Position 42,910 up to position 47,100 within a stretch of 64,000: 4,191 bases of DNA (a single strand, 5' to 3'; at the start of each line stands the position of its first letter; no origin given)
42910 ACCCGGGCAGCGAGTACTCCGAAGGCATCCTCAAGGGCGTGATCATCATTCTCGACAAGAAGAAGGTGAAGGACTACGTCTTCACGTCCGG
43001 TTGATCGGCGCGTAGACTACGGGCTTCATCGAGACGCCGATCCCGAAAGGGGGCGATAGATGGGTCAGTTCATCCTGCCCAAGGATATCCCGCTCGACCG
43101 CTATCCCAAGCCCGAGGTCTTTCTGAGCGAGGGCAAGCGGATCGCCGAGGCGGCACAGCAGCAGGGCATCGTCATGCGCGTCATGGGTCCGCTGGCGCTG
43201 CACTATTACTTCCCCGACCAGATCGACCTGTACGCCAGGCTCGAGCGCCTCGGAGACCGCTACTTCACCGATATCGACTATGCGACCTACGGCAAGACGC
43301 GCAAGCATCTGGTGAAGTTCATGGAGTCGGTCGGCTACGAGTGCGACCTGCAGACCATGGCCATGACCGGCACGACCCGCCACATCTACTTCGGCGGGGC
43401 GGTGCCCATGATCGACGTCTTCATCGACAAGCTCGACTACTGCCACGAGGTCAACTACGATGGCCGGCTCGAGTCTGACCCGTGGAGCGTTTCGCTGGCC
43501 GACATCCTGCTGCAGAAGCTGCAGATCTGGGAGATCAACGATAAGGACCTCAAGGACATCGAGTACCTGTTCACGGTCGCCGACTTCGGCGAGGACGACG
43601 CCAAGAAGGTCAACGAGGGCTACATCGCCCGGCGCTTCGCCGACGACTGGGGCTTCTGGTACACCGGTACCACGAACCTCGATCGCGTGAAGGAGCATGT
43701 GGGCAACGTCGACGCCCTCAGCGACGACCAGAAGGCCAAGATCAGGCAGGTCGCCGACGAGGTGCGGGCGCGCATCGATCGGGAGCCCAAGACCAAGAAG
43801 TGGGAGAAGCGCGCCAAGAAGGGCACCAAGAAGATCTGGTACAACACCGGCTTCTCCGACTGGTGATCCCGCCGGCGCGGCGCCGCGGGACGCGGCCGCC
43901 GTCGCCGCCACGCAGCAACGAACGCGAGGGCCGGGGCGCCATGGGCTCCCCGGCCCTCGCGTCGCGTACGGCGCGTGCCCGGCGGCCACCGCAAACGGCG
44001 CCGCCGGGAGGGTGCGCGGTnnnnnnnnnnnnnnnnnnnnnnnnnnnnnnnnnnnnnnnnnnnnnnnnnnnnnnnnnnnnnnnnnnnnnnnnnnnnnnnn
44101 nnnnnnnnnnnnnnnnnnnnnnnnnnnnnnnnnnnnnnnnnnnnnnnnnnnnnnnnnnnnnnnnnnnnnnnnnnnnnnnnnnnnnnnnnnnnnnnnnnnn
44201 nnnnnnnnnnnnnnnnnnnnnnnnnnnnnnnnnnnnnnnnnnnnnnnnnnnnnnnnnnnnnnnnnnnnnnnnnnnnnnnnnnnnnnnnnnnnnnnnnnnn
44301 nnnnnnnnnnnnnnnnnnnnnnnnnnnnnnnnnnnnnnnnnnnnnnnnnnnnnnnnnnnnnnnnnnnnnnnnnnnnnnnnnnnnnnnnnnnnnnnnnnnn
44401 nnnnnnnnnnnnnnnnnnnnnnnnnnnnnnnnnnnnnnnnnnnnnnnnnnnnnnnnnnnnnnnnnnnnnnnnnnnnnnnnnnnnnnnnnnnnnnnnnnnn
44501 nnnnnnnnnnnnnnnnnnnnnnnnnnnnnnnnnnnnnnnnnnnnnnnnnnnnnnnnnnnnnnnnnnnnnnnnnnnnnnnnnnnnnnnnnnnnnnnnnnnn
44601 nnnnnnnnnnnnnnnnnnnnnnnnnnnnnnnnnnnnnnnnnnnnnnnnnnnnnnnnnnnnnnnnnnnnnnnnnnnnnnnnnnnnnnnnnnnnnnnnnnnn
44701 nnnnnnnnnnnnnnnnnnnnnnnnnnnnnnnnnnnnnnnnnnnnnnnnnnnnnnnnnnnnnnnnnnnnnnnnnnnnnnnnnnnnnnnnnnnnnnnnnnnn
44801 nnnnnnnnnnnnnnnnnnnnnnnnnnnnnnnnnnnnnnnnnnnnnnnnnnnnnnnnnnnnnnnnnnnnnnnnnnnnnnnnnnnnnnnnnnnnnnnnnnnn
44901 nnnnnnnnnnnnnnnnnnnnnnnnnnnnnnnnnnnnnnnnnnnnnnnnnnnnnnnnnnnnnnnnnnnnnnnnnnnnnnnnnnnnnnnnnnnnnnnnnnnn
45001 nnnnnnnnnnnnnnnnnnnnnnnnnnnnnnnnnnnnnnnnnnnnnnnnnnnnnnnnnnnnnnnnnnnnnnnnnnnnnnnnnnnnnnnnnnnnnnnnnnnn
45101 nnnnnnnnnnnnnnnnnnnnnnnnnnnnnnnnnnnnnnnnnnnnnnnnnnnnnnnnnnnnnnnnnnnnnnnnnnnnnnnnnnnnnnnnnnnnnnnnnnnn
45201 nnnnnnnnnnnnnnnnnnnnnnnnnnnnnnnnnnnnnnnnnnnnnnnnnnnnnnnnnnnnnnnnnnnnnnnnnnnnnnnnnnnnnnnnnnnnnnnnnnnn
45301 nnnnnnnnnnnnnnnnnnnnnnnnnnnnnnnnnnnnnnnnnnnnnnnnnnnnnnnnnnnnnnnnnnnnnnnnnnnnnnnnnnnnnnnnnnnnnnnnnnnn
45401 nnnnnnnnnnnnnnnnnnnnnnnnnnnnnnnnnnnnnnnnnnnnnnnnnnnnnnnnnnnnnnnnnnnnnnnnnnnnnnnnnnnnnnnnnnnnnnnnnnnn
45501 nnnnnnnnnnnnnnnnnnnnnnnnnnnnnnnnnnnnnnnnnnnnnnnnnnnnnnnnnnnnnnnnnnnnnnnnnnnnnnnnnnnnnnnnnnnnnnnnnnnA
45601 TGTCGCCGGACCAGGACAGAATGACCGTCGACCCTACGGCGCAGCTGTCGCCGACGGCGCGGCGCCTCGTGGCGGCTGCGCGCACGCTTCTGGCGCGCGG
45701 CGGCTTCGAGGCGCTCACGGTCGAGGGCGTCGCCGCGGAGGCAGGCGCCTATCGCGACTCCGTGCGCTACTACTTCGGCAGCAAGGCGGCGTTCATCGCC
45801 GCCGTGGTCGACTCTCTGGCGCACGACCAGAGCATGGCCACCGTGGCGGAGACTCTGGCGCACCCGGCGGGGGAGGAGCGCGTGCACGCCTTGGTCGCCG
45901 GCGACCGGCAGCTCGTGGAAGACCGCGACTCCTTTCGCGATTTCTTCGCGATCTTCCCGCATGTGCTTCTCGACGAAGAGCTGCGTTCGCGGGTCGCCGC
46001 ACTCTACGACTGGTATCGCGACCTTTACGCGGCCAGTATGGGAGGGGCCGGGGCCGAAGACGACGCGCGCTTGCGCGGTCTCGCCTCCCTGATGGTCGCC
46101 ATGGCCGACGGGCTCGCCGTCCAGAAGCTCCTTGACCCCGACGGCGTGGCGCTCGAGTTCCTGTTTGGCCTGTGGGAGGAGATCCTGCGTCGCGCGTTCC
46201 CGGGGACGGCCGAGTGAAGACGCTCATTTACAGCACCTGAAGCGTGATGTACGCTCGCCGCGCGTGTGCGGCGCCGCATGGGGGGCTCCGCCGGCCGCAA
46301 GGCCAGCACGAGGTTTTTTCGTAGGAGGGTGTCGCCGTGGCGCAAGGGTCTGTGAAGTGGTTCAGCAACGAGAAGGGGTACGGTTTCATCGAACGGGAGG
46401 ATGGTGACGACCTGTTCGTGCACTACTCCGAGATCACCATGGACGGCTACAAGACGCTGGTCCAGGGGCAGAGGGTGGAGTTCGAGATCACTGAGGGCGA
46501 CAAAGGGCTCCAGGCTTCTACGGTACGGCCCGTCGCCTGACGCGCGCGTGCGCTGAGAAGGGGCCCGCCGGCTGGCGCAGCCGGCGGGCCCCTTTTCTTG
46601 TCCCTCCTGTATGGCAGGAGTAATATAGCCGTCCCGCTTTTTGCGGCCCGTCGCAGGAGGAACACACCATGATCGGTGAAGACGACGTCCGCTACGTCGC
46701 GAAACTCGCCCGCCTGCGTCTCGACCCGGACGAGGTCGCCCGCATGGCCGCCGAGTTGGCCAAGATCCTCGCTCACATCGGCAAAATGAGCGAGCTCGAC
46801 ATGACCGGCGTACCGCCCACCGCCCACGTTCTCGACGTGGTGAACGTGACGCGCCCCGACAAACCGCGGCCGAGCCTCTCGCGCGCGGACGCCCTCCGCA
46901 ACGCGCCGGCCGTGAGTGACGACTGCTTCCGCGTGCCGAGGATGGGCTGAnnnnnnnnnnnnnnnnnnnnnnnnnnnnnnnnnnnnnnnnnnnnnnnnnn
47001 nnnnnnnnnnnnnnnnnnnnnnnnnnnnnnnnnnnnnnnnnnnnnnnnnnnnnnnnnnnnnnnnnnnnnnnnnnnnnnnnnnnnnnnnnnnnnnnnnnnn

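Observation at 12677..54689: TAG is a frequently used stop codon in the same window that encodes a UAG-decoding tRNA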

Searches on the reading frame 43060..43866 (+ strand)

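Call 8: search_protein_families(library=pfam, proteins=[window:43060-43866:+])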
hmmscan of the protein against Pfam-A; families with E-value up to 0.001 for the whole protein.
window:43060-43866:+ (268 aa): 0 families

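Call 16: search_protein_families(library=ncbifam, proteins=[window:43060-43866:+])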
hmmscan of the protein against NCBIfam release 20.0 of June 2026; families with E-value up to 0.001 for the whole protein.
window:43060-43866:+ (268 aa): 1 family
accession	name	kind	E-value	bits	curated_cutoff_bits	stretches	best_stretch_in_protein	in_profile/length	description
NF041779.1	hetero_SS_HdrC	equivalog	0.00076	19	350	0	152-247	97-193/198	ferredoxin:CoB-CoM heterodisulfide reductase subunit HdrC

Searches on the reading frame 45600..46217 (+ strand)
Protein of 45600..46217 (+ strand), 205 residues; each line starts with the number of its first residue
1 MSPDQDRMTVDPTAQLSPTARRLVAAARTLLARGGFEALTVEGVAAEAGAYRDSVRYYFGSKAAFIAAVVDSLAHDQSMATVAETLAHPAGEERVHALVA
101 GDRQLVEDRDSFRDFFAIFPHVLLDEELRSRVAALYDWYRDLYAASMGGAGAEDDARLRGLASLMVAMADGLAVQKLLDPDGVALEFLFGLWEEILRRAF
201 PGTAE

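Call 8: search_protein_families(library=pfam, proteins=[window:45600-46217:+])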
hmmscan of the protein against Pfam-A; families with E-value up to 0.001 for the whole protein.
window:45600-46217:+ (205 aa): 3 families
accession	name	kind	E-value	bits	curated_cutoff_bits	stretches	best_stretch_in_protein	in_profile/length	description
PF00440.29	TetR_N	-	1.7e-09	37.8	24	1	23-69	1-47/47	Bacterial regulatory proteins, tetR family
PF13977.11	TetR_C_6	-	9.4e-07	29.5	27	1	104-188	14-102/115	BetI-type transcriptional repressor, C-terminal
PF17940.6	TetR_C_31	-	0.00017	22.1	27.4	1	107-182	19-93/107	Tetracyclin repressor-like, C-terminal domain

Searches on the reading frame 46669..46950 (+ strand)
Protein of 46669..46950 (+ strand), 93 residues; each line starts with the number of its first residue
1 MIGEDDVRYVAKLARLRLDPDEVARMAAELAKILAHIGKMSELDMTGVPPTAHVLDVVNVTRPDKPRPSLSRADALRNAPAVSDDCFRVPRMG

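Call 8: search_protein_families(library=pfam, proteins=[window:46669-46950:+])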
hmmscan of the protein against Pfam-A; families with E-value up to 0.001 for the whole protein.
window:46669-46950:+ (93 aa): 1 family
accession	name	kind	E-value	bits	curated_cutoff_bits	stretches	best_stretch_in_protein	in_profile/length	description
PF02686.20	GatC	-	7e-22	77.8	23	1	18-89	1-66/66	Glu-tRNAGln amidotransferase C subunit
